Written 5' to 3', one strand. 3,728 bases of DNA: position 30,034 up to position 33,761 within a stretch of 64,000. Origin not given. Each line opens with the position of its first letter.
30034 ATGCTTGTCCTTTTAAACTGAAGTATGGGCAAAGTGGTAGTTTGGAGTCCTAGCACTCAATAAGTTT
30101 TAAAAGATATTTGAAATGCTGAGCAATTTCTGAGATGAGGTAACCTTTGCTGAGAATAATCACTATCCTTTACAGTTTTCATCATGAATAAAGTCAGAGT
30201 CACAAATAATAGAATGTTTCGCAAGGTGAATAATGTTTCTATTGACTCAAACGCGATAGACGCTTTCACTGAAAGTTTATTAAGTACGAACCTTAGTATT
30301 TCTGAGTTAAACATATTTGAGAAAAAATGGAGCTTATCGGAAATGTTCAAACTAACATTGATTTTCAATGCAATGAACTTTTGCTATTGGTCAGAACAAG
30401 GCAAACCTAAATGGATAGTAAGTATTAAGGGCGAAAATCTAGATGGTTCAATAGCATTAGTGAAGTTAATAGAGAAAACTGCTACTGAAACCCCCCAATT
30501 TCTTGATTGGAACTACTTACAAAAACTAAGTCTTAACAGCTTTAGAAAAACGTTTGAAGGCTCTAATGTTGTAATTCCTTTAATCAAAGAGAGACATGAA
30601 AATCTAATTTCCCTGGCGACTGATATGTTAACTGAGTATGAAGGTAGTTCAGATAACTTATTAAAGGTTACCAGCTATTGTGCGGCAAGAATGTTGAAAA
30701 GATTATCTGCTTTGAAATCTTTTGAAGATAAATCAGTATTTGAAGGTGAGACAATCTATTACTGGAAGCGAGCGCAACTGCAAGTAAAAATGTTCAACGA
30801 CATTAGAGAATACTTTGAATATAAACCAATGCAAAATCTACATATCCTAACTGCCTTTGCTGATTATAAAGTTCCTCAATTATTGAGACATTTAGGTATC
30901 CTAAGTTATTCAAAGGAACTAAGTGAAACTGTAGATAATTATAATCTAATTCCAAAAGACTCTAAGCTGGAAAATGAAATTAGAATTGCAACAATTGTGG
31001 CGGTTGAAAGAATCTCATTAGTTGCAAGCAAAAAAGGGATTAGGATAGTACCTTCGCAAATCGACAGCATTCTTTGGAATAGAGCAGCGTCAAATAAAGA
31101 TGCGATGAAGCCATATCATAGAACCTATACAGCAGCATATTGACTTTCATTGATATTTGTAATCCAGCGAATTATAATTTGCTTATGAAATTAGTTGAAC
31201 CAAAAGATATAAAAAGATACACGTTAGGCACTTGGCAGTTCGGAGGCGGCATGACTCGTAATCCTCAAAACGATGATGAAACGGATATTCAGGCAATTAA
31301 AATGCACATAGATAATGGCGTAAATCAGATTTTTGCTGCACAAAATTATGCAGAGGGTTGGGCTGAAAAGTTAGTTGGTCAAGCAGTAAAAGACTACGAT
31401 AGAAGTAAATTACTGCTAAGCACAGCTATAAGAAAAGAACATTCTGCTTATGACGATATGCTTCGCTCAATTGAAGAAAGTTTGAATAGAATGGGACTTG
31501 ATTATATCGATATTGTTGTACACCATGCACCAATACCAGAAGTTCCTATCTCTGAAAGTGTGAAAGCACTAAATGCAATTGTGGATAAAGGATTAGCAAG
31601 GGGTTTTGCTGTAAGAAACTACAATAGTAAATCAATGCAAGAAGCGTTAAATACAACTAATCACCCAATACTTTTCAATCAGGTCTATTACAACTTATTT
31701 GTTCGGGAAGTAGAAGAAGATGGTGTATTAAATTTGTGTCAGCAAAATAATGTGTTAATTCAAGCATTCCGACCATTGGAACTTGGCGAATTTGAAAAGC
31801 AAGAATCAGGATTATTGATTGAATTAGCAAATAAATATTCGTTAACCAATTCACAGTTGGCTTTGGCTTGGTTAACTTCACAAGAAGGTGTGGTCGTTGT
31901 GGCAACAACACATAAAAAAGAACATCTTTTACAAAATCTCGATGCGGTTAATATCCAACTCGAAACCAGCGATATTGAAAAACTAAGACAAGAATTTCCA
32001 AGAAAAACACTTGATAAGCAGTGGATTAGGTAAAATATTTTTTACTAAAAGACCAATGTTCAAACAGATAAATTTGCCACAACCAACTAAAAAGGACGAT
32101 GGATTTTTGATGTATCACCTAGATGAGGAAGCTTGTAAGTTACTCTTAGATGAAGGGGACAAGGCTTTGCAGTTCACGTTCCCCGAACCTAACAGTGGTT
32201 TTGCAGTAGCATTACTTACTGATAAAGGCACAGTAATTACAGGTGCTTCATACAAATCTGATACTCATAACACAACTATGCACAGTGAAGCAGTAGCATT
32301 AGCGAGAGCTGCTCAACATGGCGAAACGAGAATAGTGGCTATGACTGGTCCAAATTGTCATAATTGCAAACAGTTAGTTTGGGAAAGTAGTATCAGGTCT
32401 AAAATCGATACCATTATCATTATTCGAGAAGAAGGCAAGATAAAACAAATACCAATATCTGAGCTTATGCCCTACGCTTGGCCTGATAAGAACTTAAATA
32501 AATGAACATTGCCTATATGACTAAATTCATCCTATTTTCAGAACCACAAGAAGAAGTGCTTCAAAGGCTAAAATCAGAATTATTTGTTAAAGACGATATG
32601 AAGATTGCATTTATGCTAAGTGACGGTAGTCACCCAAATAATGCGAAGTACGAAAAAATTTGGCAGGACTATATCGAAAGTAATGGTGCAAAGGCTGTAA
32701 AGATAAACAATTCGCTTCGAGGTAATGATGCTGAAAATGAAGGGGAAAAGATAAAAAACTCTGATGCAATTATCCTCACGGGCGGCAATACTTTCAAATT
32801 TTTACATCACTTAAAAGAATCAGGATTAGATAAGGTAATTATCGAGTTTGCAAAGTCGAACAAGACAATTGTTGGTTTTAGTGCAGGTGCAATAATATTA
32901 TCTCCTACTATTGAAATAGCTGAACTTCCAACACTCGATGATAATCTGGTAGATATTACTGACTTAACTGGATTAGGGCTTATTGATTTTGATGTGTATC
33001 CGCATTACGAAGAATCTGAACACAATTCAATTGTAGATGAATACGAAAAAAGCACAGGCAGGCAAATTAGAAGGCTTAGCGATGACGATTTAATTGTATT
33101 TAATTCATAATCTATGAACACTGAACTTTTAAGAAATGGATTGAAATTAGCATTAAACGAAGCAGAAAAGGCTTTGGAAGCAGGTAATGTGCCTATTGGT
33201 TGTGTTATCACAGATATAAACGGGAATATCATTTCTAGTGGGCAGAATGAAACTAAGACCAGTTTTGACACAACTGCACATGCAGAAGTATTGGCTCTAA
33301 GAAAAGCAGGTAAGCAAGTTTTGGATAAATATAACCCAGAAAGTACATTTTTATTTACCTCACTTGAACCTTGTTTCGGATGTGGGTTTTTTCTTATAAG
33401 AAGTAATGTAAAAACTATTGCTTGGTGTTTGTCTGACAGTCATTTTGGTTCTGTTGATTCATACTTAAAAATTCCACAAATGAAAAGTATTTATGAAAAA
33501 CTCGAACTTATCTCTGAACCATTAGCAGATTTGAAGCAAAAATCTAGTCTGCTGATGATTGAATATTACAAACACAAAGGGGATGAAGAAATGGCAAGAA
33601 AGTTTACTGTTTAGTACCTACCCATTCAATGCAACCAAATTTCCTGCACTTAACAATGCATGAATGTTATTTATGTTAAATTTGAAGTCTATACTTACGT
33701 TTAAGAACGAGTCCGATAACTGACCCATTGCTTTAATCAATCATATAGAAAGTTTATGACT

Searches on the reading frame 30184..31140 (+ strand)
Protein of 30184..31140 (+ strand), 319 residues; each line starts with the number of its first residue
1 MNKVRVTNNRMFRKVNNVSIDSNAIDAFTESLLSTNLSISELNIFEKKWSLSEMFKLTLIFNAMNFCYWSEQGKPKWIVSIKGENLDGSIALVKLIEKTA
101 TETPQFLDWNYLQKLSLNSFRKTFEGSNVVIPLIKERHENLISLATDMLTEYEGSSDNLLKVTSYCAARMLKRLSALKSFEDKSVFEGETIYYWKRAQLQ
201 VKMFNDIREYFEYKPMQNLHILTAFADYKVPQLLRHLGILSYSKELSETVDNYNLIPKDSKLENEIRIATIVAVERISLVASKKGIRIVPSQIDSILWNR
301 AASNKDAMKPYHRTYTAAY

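Call 29: search_protein_families(library=pfam, proteins=[window:30184-31140:+], max_evalue=0.0001)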
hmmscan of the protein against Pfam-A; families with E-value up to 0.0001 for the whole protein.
window:30184-31140:+ (319 aa): 1 family
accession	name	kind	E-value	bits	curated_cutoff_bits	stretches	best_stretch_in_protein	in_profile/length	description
PF10343.14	Q_salvage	-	2.1e-52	178.9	25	1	54-317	10-283/285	Queuosine salvage protein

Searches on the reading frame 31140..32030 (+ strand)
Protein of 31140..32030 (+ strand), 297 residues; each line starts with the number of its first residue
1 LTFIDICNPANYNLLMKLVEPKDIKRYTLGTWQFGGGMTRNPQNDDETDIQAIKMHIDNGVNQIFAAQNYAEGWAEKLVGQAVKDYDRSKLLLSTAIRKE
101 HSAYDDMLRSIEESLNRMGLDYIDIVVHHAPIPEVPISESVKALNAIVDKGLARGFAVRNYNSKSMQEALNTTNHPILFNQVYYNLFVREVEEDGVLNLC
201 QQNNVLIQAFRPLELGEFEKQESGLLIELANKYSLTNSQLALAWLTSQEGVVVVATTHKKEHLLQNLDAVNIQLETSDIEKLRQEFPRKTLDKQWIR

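Call 29: search_protein_families(library=pfam, proteins=[window:31140-32030:+], max_evalue=0.0001)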
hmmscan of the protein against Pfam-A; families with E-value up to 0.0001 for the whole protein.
window:31140-32030:+ (297 aa): 1 family
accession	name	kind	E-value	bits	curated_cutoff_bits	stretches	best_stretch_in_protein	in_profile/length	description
PF00248.27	Aldo_ket_red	-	1.6e-50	172.2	24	1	29-283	4-287/291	Aldo/keto reductase family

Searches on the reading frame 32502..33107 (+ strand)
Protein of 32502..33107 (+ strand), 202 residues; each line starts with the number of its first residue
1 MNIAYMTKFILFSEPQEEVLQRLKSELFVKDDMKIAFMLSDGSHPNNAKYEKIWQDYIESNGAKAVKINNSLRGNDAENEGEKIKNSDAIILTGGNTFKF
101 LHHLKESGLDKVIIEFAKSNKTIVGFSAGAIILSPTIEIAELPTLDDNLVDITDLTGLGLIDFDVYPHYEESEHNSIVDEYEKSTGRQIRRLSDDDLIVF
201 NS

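Call 29: search_protein_families(library=pfam, proteins=[window:32502-33107:+], max_evalue=0.0001)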
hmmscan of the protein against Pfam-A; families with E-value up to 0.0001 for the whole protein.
window:32502-33107:+ (202 aa): 3 families
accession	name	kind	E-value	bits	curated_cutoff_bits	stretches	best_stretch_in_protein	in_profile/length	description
PF03575.23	Peptidase_S51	-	3.9e-23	82.6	23.9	1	31-198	29-196/206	Peptidase family S51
PF07685.20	GATase_3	-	1.2e-06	28.7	27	1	67-167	20-117/196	CobB/CobQ-like glutamine amidotransferase domain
PF01174.25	SNO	-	6.2e-06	26.6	27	1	74-146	21-94/188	SNO glutamine amidotransferase family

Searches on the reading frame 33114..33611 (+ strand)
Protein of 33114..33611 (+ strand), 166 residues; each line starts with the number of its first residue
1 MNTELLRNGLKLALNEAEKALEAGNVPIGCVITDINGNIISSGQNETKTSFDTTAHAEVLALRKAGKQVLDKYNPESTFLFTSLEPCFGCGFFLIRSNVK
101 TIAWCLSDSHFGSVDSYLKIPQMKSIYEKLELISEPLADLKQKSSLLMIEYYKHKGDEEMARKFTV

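Call 76: search_protein_families(library=pfam, proteins=[window:33114-33611:+], max_evalue=0.001)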
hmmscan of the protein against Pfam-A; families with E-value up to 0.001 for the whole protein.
window:33114-33611:+ (166 aa): 2 families
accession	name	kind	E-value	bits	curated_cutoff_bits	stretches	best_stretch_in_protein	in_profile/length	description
PF14437.12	MafB19-deam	-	2.3e-20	73.4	27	1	11-134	8-127/142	MafB19-like deaminase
PF00383.29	dCMP_cyt_deam_1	-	1.9e-19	69.9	25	1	9-104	7-100/102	Cytidine and deoxycytidylate deaminase zinc-binding region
